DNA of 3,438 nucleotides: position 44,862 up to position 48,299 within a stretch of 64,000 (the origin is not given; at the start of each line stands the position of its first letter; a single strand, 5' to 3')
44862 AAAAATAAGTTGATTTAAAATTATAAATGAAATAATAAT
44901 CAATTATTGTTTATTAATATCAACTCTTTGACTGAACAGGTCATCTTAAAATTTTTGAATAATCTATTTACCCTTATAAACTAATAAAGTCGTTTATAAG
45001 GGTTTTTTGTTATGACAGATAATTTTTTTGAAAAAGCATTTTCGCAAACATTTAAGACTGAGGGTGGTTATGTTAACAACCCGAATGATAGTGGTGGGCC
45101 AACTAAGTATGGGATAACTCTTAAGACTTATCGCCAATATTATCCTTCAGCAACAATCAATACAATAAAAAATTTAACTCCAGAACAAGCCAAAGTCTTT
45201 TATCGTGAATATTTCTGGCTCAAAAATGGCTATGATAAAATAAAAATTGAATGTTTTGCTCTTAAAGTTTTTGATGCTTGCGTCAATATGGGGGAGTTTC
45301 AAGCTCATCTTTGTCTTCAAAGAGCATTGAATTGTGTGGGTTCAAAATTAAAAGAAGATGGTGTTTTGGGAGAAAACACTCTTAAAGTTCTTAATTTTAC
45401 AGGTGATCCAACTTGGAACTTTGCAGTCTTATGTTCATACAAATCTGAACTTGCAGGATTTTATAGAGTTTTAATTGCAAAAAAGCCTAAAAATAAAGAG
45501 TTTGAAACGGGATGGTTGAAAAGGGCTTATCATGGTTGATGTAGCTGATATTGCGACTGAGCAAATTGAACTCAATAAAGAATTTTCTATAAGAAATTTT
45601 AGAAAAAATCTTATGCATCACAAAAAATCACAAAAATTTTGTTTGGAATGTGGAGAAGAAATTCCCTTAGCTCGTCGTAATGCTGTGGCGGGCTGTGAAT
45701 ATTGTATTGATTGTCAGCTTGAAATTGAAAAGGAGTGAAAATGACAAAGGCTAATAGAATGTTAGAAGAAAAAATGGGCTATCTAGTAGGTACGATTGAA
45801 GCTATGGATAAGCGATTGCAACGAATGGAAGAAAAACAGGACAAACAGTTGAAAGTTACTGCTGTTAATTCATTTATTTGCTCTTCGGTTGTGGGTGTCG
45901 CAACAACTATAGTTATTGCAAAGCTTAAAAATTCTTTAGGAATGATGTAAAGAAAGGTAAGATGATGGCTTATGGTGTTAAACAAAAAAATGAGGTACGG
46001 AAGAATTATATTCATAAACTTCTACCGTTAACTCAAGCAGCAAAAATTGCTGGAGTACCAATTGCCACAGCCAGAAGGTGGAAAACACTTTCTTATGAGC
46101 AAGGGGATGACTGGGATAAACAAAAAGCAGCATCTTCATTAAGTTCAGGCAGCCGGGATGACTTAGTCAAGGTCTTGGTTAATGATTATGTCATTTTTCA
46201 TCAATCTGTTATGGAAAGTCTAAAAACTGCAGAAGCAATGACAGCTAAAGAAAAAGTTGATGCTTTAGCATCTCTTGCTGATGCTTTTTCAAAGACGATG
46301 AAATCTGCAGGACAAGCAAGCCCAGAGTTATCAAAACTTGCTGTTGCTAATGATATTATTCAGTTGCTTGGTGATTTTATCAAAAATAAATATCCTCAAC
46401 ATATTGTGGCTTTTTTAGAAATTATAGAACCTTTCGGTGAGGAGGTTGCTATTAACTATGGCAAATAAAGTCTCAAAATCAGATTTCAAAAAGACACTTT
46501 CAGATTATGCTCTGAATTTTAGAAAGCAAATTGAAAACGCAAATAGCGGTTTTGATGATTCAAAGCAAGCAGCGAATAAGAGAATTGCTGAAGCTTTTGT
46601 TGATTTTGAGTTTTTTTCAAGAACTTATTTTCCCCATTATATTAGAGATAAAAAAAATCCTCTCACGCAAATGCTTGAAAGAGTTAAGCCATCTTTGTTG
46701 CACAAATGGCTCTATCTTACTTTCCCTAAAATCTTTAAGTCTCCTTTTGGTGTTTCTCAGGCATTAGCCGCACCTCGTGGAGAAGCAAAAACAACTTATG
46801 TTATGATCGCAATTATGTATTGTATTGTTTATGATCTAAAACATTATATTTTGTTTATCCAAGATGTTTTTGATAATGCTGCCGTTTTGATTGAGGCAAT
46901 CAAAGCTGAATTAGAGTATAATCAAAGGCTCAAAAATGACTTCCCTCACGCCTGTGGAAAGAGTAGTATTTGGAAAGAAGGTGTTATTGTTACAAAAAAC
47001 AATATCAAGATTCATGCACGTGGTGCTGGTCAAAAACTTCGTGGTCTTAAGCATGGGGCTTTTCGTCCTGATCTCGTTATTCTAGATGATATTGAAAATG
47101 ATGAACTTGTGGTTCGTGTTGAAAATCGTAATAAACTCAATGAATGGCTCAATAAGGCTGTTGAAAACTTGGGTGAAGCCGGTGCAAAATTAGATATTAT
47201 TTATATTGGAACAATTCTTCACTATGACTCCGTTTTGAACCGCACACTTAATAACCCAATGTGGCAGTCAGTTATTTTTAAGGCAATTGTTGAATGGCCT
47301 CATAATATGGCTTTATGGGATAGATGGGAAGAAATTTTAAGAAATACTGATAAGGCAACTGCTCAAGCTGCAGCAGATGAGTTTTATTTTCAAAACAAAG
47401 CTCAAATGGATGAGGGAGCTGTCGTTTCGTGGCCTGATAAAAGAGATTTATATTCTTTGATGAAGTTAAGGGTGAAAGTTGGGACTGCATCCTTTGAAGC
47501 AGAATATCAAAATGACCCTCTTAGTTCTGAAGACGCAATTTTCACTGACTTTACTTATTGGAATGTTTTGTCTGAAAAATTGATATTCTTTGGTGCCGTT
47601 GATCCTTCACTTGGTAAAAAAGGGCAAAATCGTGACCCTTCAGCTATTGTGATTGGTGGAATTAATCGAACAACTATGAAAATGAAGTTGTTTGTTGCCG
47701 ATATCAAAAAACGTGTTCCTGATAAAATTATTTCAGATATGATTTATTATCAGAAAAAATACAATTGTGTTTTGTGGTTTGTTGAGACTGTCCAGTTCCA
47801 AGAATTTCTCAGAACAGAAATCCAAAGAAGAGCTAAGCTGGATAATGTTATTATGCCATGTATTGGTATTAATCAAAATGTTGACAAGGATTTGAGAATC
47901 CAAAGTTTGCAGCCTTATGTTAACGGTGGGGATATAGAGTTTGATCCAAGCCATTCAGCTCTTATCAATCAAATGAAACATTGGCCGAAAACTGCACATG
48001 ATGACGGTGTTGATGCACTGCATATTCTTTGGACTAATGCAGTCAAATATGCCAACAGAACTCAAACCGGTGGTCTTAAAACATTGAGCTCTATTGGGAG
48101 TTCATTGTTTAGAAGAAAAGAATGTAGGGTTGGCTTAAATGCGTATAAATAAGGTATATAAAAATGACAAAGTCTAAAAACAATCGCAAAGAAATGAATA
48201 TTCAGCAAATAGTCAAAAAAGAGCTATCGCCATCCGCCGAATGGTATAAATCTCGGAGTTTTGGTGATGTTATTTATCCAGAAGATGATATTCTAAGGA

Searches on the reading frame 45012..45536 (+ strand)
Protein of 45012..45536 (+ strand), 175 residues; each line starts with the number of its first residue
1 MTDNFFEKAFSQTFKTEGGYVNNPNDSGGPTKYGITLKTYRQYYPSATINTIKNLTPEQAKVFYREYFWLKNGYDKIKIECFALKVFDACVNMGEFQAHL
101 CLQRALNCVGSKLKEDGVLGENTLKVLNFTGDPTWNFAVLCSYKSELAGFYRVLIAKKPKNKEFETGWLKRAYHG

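Call 4: search_protein_families(library=pfam, proteins=[window:45012-45536:+], max_evalue=0.1)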
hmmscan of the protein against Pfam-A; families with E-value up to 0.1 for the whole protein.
window:45012-45536:+ (175 aa): 2 families
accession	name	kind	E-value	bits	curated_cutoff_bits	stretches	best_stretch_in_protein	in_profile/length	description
PF05838.17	Glyco_hydro_108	-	5.1e-25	88.2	21.2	1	11-94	2-85/85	Glycosyl hydrolase 108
PF09374.15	PG_binding_3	-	1.7e-08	34.9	24.6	1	98-172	2-75/76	Predicted Peptidoglycan domain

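Call 5: search_protein_families(library=phrogs, proteins=[window:45012-45536:+], max_evalue=0.1)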
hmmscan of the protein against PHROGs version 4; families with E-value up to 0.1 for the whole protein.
window:45012-45536:+ (175 aa): 3 families
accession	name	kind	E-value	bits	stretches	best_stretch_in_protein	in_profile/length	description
phrog_315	-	lysis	1.9e-37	130.1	1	3-172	332-484/677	endolysin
phrog_12853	-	unknown function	4e-27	96.2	1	6-128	3-130/131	-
phrog_24205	-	unknown function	0.00055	20.9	1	16-30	13-27/45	-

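Call 51: find_related_loci(query=window:45012-45536:+, collection=viral_contigs, flank=6000)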
Query window:45012-45536:+ (175 aa) in viral_contigs; peptide patterns used: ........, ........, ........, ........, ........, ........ (x = any residue, [..] = any of these).
13 stretches matched a pattern, but none encodes a relative of the query by tblastn (E <= 1e-3).

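Call 53: find_homologous_proteins(query=window:45012-45536:+, max_evalue=1e-10)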
Query window:45012-45536:+ (175 aa): 132 proteins with E <= 1e-10 among 206 candidates; the best 120 are listed.
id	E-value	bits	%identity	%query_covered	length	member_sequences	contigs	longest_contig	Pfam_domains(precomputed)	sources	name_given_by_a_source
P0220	1.6e-117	408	100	100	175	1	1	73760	PF09374.16,PF05838.18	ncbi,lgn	ncbi:MAG: glycoside hydrolase family 108 protein [Alphaproteobacteria bacterium]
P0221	8.8e-72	259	67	96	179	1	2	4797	PF09374.16,PF05838.18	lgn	-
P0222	5.3e-69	250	62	96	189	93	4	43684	PF09374.16,PF05838.18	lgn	-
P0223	3.2e-68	247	63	98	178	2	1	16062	PF09374.16,PF05838.18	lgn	-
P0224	5.9e-68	246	61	99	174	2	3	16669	PF09374.16,PF05838.18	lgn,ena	-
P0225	2.4e-67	244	61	96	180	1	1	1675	PF09374.16,PF05838.18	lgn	-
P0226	2.5e-67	244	62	97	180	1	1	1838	PF09374.16,PF05838.18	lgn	-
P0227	4.1e-67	244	60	99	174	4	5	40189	PF09374.16,PF05838.18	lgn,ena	-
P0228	4.8e-67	243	59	98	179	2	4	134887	PF09374.16,PF05838.18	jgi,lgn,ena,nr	jgi:hypothetical protein|nr:MAG TPA: Lysozyme [Caudoviricetes sp.]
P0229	6.0e-67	243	61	99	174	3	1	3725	PF09374.16,PF05838.18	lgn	-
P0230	1.2e-66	242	62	95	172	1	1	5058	PF09374.16,PF05838.18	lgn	-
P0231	4.1e-66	240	62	99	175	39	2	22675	PF09374.16,PF05838.18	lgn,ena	-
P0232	4.4e-66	240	61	99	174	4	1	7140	PF09374.16,PF05838.18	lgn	-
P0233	1.1e-65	239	60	99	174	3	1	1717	PF09374.16,PF05838.18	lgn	-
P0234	1.6e-65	238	61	96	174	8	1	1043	PF09374.16,PF05838.18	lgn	-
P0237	3.6e-63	231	60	99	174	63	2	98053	PF09374.16,PF05838.18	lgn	-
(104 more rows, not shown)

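Call 55: find_encoding_contigs(protein=P0222, flank=5000, max_places=2)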
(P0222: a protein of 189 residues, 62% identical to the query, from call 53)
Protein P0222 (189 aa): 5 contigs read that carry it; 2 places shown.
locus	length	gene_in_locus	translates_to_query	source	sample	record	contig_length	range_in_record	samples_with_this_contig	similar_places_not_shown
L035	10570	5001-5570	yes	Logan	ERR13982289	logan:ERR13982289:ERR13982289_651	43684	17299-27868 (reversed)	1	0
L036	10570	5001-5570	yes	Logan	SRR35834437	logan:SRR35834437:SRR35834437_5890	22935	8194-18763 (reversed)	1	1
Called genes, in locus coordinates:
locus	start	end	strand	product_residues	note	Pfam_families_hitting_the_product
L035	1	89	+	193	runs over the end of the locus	-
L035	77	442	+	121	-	-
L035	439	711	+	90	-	-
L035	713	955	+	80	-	PF10073:GapR_DNA-bd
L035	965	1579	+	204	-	PF11363:DUF3164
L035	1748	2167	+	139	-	PF06252:GemA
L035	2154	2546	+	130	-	PF08765:Mor (faint)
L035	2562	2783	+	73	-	-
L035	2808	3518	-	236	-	PF04233:Phage_Mu_F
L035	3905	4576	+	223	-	PF09669:Phage_pRha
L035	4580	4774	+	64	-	-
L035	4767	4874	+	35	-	-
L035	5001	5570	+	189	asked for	PF05838:Glyco_hydro_108, PF09374:PG_binding_3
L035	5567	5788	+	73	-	PF01258:zf-dskA_traR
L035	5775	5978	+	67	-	-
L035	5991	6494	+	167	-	PF08822:DUF1804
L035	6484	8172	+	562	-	-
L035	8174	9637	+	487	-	PF06074:Portal_Mu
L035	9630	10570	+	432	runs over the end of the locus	PF04233:Phage_Mu_F, PF18810:PBECR2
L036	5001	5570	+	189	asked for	PF05838:Glyco_hydro_108, PF09374:PG_binding_3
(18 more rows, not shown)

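Call 56: find_encoding_contigs(protein=P0228, flank=5000, max_places=2)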
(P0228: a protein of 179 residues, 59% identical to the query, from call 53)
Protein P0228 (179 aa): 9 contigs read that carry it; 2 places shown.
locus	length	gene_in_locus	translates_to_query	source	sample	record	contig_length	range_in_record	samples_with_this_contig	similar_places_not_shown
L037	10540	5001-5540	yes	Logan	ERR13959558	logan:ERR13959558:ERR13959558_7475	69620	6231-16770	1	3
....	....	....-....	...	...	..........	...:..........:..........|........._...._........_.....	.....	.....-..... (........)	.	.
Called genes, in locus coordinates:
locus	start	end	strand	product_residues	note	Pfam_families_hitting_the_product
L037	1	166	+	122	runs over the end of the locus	-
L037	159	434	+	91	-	-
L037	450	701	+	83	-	PF10073:GapR_DNA-bd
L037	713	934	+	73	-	-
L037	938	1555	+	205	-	PF11363:DUF3164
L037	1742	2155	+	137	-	PF06252:GemA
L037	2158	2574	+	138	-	PF08765:Mor (faint), PF13384:HTH_23 (weak)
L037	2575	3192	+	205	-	PF00145:DNA_methylase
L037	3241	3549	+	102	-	-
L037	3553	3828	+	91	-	-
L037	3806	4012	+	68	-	PF13597:NRDD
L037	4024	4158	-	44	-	-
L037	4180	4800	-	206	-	-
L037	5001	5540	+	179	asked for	PF05838:Glyco_hydro_108, PF09374:PG_binding_3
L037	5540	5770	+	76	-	PF01258:zf-dskA_traR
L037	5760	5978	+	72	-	-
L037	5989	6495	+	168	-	PF08822:DUF1804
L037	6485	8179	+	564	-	-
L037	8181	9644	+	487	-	PF21919:P23-45_portal_barrel (faint), PF06074:Portal_Mu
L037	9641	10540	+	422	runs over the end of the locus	PF04233:Phage_Mu_F, PF18810:PBECR2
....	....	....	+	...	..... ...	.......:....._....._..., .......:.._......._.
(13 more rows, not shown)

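Call 57: find_encoding_contigs(protein=P0237, flank=5000, max_places=2)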
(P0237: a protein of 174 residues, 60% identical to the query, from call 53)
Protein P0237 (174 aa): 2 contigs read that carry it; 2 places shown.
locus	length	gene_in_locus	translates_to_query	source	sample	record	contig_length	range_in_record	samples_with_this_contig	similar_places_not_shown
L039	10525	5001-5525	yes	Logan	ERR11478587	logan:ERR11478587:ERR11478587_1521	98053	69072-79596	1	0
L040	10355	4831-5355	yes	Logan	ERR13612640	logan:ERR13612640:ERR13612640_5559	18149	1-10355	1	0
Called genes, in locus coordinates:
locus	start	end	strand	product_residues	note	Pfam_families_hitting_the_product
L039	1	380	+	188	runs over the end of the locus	-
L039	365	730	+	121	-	-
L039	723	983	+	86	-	-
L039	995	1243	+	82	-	PF10073:GapR_DNA-bd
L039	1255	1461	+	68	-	-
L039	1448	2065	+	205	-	PF11363:DUF3164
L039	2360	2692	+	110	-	-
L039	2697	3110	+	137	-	PF06252:GemA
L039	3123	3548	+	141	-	PF08765:Mor (faint)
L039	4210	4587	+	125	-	PF13597:NRDD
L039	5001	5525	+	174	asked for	PF05838:Glyco_hydro_108, PF09374:PG_binding_3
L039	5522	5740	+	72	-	PF01258:zf-dskA_traR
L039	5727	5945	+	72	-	-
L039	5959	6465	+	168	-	PF08822:DUF1804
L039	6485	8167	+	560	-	-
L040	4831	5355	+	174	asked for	PF05838:Glyco_hydro_108, PF09374:PG_binding_3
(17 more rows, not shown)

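Call 84: search_protein_families(library=padloc, proteins=[L037:4180-4797:-, L035:2808-3515:-], max_evalue=0.001)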
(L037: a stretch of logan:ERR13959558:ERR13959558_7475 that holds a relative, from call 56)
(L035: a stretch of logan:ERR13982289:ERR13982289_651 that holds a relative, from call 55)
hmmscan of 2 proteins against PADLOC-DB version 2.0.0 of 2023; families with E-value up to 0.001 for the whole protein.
L037:4180-4797:- (205 aa): 0 families

L035:2808-3515:- (235 aa): 0 families

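Call 89: find_encoding_contigs(protein=P0227, flank=3500, max_places=3)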
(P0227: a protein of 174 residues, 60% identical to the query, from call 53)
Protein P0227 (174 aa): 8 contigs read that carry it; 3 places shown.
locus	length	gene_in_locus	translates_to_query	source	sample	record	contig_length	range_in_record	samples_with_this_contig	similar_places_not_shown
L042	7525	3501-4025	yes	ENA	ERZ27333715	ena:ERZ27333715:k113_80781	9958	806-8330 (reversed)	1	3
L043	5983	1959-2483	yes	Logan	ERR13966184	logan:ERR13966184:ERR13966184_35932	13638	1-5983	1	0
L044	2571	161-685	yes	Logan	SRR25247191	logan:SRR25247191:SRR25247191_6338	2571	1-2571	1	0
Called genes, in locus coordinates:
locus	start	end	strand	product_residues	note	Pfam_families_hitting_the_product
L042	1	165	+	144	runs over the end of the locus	PF06252:GemA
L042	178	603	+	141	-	PF08765:Mor (faint)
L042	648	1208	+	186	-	PF00145:DNA_methylase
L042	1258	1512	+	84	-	-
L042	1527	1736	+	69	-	PF13597:NRDD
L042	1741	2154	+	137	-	PF04266:ASCH (weak)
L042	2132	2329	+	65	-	-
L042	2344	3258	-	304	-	-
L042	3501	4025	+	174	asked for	PF05838:Glyco_hydro_108, PF09374:PG_binding_3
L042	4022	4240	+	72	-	PF01258:zf-dskA_traR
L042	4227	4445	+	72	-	-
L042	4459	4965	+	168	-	PF08822:DUF1804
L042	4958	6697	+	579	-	-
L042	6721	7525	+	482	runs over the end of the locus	PF06074:Portal_Mu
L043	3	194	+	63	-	?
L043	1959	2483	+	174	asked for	PF05838:Glyco_hydro_108, PF09374:PG_binding_3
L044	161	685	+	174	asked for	PF05838:Glyco_hydro_108, PF09374:PG_binding_3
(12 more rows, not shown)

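Call 90: find_encoding_contigs(protein=P0231, flank=3500, max_places=3)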
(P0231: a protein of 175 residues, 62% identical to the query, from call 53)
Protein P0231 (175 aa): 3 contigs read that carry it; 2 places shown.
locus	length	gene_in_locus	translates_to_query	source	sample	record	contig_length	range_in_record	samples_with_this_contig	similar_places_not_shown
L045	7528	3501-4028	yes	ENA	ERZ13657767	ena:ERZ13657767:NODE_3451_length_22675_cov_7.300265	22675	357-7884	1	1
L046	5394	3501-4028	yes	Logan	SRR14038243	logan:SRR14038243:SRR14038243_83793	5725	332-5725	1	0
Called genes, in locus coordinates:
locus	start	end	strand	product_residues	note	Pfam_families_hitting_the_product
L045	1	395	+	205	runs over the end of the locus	PF11363:DUF3164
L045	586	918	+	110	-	-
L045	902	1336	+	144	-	PF06252:GemA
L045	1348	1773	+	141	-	PF08765:Mor (faint)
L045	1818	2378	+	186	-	PF00145:DNA_methylase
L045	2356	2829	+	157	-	-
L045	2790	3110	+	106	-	-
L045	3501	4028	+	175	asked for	PF05838:Glyco_hydro_108, PF09374:PG_binding_3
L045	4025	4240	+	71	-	PF01258:zf-dskA_traR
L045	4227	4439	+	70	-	-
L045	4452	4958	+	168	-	PF08822:DUF1804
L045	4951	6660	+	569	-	-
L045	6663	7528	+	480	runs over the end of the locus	PF21919:P23-45_portal_barrel (faint), PF06074:Portal_Mu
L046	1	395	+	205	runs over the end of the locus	PF11363:DUF3164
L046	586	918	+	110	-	-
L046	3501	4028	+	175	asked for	PF05838:Glyco_hydro_108, PF09374:PG_binding_3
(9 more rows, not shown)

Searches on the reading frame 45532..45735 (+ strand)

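Call 4: search_protein_families(library=pfam, proteins=[window:45532-45735:+], max_evalue=0.1)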
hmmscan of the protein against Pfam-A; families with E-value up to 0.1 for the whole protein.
window:45532-45735:+ (68 aa): 4 families
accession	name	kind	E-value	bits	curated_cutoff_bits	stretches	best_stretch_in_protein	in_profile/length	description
PF01258.23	zf-dskA_traR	-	3.1e-10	40.3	24.9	1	36-67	5-36/36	Prokaryotic dksA/traR C4-type zinc finger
PF08792.16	A2L_zn_ribbon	-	0.018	15.2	22.9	0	26-41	13-28/33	A2L zinc ribbon domain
PF12773.13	DZR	-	0.026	15.1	27.3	1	31-64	9-33/45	Double zinc ribbon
PF24445.1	DUF7564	-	0.084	13.7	32.2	0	31-62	2-30/76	Family of unknown function (DUF7564)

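Call 5: search_protein_families(library=phrogs, proteins=[window:45532-45735:+], max_evalue=0.1)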
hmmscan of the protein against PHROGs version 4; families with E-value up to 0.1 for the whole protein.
window:45532-45735:+ (68 aa): 1 family
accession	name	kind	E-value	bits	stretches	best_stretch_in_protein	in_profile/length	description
phrog_54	-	other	2.1e-20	73.8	1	1-67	1-66/75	DksA-like zinc-finger protein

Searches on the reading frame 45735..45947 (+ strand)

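Call 4: search_protein_families(library=pfam, proteins=[window:45735-45947:+], max_evalue=0.1)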
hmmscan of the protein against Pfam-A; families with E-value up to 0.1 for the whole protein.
window:45735-45947:+ (71 aa): 3 families
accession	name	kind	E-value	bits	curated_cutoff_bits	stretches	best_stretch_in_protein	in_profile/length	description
PF08954.16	Trimer_CC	-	0.031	14.4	27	1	10-34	24-48/52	Trimerisation motif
PF16526.10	CLZ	-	0.047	14.5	26.7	1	5-40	24-60/71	C-terminal leucine zipper domain of cyclic nucleotide-gated channels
PF25469.1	HTH_NWD1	-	0.07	13.5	27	1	9-57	8-52/125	NWD1-like, winged helix-turn-helix domain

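Call 5: search_protein_families(library=phrogs, proteins=[window:45735-45947:+], max_evalue=0.1)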
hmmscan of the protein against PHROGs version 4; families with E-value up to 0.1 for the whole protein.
window:45735-45947:+ (71 aa): 6 families
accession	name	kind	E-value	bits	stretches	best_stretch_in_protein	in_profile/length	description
phrog_1103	-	unknown function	0.021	15.9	1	19-70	26-80/80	-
phrog_30209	-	unknown function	0.035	15.1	1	18-63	8-56/102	-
phrog_22117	-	unknown function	0.038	15.1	1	18-46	21-49/66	-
phrog_16715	-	unknown function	0.072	13.9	0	48-67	34-53/55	-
phrog_29261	-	unknown function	0.089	14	1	1-65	47-113/161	-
phrog_22067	-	unknown function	0.098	14.1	0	17-54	10-44/66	-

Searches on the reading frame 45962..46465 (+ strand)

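Call 4: search_protein_families(library=pfam, proteins=[window:45962-46465:+], max_evalue=0.1)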
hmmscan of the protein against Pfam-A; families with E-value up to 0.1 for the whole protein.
window:45962-46465:+ (168 aa): 2 families
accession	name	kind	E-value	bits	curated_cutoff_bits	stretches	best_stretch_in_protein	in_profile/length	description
PF08822.17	DUF1804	-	7.3e-52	176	29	1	2-163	1-162/164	Protein of unknown function (DUF1804)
PF22927.2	INT1_R3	-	0.077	13.1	27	0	72-152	66-144/160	Integrator complex subunit 1, R3 domain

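Call 5: search_protein_families(library=phrogs, proteins=[window:45962-46465:+], max_evalue=0.1)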
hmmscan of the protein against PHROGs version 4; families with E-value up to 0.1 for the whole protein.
window:45962-46465:+ (168 aa): 2 families
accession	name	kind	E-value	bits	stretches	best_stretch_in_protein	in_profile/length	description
phrog_756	-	DNA, RNA and nucleotide metabolism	5e-52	177.2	1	2-167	1-166/166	DNA binding protein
phrog_4151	-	DNA, RNA and nucleotide metabolism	0.003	18.4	1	7-111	8-95/154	DNA binding protein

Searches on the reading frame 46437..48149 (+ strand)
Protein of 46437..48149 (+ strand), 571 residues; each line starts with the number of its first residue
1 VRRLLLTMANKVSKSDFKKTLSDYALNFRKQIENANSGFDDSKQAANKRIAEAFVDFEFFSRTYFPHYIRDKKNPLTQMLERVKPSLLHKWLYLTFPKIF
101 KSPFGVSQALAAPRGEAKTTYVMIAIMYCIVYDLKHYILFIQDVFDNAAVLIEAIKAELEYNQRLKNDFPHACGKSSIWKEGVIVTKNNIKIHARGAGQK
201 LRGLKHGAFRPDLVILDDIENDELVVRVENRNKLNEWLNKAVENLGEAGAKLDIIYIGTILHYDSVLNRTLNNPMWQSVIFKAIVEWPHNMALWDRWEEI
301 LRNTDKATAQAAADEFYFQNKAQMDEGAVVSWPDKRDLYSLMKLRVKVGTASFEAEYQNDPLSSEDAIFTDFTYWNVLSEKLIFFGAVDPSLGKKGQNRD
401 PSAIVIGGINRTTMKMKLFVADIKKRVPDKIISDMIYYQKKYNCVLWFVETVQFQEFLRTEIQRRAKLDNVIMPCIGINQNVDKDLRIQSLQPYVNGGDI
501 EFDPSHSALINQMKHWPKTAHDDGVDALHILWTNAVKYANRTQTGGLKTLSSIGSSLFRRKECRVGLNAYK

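Call 54: search_dna_similar(query=window:46437-48149:+, collection=phages, mode=protein, max_rows=15)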
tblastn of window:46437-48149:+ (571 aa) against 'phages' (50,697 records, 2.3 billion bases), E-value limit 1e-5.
Records with a match: 370; places in all: 371; records where one place covers at least 80% of the query: 274.
Best place of each record, by identity: <60% 370.
By first word of the organism name: Pseudomonas 139; Ralstonia 98; Bacteriophage 25; Bacteroides 21; Paenibacillus 13; Bacillus 12; Porphyromonas 10; Leptospira 5; Burkholderia 4; Clostridium 4; and 27 more.
By host as written in the record: Ralstonia solanacearum 70; - 64; Pseudomonas aeruginosa 47; Pseudomonas aeruginosa PA14 32; Paenibacillus larvae 11; Ralstonia solanacearum Race 3, Biovar 1 6; Helicobacter pullorum 3; Bacillus alcalophilus CGMCC 1.3604 3; and 112 more.
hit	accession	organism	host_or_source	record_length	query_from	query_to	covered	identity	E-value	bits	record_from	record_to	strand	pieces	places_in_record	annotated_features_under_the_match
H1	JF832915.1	Haemophilus phage SuMu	Haemophilus parasuis 34086b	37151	5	536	93%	48.4%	6e-164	523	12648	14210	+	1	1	terminase | hypothetical protein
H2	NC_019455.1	Haemophilus phage SuMu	Haemophilus parasuis 34086b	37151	5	536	93%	48.4%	6e-164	523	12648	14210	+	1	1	terminase large subunit | hypothetical protein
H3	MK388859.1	Klebsiella phage ST405-OXA48phi1.1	Klebsiella pneumoniae ST405-OXA48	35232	12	541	93%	48.2%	7e-162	517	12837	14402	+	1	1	putative large terminase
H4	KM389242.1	Pseudomonas phage F_TK1932sp/Pa1651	-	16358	1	536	94%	47.6%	2e-163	521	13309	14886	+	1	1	record has no annotation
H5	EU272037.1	Pseudomonas phage MP38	Pseudomonas aeruginosa PA14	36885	1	536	94%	47.4%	1e-162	519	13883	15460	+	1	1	ORF26: hypothetical protein | ORF25: hypothetical protein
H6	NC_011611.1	Pseudomonas phage MP38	Pseudomonas aeruginosa PA14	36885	1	536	94%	47.4%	1e-162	519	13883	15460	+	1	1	ORF26: terminase large subunit | ORF25: hypothetical protein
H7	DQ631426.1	Pseudomonas phage DMS3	-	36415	1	536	94%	47.4%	3e-162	518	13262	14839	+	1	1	hypothetical protein (x2)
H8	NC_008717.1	Pseudomonas phage DMS3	Pseudomonas aeruginosa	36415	1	536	94%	47.4%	3e-162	518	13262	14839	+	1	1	terminase large subunit | hypothetical protein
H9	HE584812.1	Pseudomonas phage LPB1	hospital sewage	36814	1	536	94%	47.4%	5e-162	517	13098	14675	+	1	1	putative large subunit terminase | hypothetical protein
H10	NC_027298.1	Pseudomonas phage LPB1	hospital sewage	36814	1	536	94%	47.4%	5e-162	517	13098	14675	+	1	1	terminase large subunit | hypothetical protein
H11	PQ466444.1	Pseudomonas phage VAC1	Pseudomonas aeruginosa PA14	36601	1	536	94%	47.4%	6e-162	517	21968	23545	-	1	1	hypothetical protein (x2)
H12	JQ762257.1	Pseudomonas phage MP42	Pseudomonas aeruginosa PA14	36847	1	536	94%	47.4%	6e-162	517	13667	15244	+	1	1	phage uncharacterized protein | hypothetical protein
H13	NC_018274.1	Pseudomonas phage MP42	Pseudomonas aeruginosa PA14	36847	1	536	94%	47.4%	6e-162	517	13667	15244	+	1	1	terminase large subunit | hypothetical protein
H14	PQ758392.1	Pseudomonas phage PA38/1329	Pseudomonas aeruginosa 147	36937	1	536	94%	47.4%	6e-162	517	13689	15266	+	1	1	hypothetical protein (x2)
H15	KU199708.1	Pseudomonas phage JBD69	Pseudomonas aeruginosa PA14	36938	1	536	94%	47.4%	6e-162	517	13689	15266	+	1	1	hypothetical protein (x2)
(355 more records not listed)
